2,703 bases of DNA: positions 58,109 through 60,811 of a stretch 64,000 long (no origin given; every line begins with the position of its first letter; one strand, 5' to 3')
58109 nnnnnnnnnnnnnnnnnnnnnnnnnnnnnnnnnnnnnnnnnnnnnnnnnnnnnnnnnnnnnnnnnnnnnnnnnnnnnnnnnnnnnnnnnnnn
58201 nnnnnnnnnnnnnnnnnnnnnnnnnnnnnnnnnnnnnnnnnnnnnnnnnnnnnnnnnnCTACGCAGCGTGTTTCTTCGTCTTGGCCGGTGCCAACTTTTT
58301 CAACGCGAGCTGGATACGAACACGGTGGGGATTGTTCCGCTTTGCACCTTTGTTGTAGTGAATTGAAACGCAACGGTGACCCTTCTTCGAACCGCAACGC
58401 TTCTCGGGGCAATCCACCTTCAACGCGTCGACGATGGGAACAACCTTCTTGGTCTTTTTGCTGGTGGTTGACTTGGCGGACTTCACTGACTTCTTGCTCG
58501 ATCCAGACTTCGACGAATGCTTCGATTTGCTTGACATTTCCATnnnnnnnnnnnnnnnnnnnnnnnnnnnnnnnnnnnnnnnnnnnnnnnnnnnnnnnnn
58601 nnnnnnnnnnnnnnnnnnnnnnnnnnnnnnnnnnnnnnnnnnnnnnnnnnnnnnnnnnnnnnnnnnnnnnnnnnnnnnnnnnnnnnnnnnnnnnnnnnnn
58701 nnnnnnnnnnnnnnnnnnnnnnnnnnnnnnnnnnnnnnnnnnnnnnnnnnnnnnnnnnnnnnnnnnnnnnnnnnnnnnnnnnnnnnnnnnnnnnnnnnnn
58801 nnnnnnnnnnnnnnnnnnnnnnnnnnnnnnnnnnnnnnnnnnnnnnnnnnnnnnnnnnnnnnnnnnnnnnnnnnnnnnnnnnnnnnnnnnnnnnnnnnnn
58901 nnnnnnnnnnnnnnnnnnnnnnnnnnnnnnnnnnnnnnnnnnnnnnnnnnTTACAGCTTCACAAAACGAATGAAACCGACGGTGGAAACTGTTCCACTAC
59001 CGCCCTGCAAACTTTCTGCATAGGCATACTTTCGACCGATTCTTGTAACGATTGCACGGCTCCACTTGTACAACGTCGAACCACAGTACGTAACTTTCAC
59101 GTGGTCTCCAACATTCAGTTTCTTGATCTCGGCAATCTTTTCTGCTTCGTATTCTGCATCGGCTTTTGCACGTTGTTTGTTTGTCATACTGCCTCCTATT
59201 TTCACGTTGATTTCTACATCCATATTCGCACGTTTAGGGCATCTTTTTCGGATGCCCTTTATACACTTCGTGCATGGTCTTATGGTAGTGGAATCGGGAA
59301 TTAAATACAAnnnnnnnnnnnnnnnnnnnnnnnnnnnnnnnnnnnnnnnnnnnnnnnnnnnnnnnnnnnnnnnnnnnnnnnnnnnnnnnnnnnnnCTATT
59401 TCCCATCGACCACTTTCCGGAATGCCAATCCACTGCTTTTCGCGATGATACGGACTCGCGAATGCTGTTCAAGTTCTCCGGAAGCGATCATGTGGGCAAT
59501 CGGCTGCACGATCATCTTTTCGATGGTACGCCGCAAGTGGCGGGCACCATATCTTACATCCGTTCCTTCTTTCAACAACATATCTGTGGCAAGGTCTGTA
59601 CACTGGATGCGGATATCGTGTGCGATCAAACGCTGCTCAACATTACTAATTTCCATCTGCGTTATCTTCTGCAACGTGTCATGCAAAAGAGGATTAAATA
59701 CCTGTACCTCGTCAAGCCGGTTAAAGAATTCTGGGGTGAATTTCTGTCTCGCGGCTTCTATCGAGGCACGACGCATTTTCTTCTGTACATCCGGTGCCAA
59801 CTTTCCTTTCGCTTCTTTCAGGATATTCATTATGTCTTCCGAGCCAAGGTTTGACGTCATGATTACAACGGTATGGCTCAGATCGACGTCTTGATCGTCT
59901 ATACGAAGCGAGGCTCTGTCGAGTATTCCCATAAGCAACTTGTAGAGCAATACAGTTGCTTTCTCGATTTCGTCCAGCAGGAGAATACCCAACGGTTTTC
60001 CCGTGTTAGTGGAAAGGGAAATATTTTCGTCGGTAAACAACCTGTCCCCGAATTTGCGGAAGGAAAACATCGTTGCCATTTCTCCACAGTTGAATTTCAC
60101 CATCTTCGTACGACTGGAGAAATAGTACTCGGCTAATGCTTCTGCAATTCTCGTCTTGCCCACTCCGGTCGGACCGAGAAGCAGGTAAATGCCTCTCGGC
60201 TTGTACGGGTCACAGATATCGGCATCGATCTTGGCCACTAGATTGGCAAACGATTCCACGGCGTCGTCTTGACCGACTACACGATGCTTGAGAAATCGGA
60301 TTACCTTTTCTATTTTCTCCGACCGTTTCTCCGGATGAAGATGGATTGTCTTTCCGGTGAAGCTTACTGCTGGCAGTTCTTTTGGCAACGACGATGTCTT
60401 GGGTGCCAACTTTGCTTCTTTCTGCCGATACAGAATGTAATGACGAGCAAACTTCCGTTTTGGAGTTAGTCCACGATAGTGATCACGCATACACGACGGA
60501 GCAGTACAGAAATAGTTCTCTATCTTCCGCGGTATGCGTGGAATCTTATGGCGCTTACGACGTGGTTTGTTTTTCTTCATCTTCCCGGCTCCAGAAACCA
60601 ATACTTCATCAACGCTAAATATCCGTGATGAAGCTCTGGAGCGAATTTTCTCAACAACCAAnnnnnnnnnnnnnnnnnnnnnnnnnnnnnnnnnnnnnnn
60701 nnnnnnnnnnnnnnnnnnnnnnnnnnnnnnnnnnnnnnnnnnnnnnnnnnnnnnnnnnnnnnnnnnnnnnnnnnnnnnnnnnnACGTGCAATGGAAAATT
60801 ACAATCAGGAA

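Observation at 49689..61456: Over-represented oriented 12-mer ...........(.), at least 10 copies within 12 kb, located inside genes in all three reading frames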

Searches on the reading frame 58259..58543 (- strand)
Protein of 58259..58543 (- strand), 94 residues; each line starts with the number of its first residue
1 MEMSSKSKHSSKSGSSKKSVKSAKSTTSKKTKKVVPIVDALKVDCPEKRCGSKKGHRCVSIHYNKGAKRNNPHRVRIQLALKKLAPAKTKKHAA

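Call 22: search_protein_families(library=pfam, proteins=[window:58259-58543:-], max_evalue=0.05)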
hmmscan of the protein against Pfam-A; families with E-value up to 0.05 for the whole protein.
window:58259-58543:- (94 aa): 1 family
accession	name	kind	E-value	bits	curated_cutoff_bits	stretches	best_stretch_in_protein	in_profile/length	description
PF24623.2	Phage_zn_bind_8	-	2.6e-06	27.5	24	1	39-86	8-50/57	Putative DNA-binding phage zinc finger domain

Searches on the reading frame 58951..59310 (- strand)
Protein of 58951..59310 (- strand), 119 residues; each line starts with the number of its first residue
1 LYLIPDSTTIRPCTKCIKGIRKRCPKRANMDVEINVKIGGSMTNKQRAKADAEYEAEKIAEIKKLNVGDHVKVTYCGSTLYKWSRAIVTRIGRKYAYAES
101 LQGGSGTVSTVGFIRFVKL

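Call 22: search_protein_families(library=pfam, proteins=[window:58951-59310:-], max_evalue=0.05)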
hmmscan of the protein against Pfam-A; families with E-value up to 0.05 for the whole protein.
window:58951-59310:- (119 aa): 1 family
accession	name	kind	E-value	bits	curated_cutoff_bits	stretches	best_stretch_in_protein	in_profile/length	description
PF24203.1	Phage_ProQ_C_like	-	0.00068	20.7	27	1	45-100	4-39/112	Phage ProQ C-terminal-like domain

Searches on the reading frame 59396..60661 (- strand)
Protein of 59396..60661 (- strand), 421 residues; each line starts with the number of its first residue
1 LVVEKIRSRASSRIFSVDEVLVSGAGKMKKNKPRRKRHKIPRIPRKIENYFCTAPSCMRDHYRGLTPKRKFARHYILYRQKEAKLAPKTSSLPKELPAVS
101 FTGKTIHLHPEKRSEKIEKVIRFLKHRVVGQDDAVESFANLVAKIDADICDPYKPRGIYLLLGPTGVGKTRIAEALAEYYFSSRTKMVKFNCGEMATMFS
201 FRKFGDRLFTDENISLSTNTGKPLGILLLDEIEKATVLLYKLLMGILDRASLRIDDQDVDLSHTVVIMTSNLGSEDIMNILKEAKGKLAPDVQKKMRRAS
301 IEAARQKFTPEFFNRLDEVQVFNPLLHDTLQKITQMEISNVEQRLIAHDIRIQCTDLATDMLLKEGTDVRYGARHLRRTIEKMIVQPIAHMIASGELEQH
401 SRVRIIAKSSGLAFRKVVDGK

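Call 8: search_protein_families(library=pfam, proteins=[window:59396-60661:-], max_evalue=0.01)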
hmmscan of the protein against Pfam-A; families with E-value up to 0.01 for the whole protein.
window:59396-60661:- (421 aa): 10 families
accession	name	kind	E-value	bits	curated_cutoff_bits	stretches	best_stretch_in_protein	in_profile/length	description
PF07724.20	AAA_2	-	1.4e-25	90.7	27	1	155-319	2-166/166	AAA domain (Cdc48 subfamily)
PF10431.15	ClpB_D2-small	-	3.1e-18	66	21.9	1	326-405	2-81/81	C-terminal, D2-small domain, of ClpB protein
PF00004.35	AAA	-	8.1e-07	30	21.2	1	160-271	2-109/131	ATPase family associated with various cellular activities (AAA)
PF07728.20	AAA_5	-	9.9e-07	29.3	22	1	160-274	3-125/139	AAA domain (dynein-related subfamily)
PF00158.32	Sigma54_activat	-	2.4e-06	27.8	20.2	1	159-269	25-140/168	Sigma-54 interaction domain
PF13173.12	AAA_14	-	0.00023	21.6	27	1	157-237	3-76/129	AAA domain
PF13191.12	AAA_16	-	0.00041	21.3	32.6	1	140-195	14-63/167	AAA ATPase domain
PF20720.3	nSTAND3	-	0.00048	20.3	27.2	1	156-190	17-51/155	Novel STAND NTPase 3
PF13401.12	AAA_22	-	0.0033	18.2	27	0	155-200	4-49/130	AAA domain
PF07726.17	AAA_3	-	0.0067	16.8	27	0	160-271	3-111/131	ATPase family associated with various cellular activities (AAA)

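Call 9: search_protein_families(library=phrogs, proteins=[window:59396-60661:-], max_evalue=0.001)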
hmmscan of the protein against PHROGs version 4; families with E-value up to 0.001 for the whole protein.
window:59396-60661:- (421 aa): 4 families
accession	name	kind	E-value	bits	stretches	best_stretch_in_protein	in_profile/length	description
phrog_4871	-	other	1e-67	230.2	1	111-412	451-752/764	ATP-dependent protease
phrog_168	-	DNA, RNA and nucleotide metabolism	2.7e-06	28.3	1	132-271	27-138/314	clamp loader of DNA polymerase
phrog_4339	-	unknown function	0.00019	21.7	0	160-179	55-74/552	-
phrog_5846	-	DNA, RNA and nucleotide metabolism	0.00067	20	0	127-184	17-66/380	clamp loader of DNA polymerase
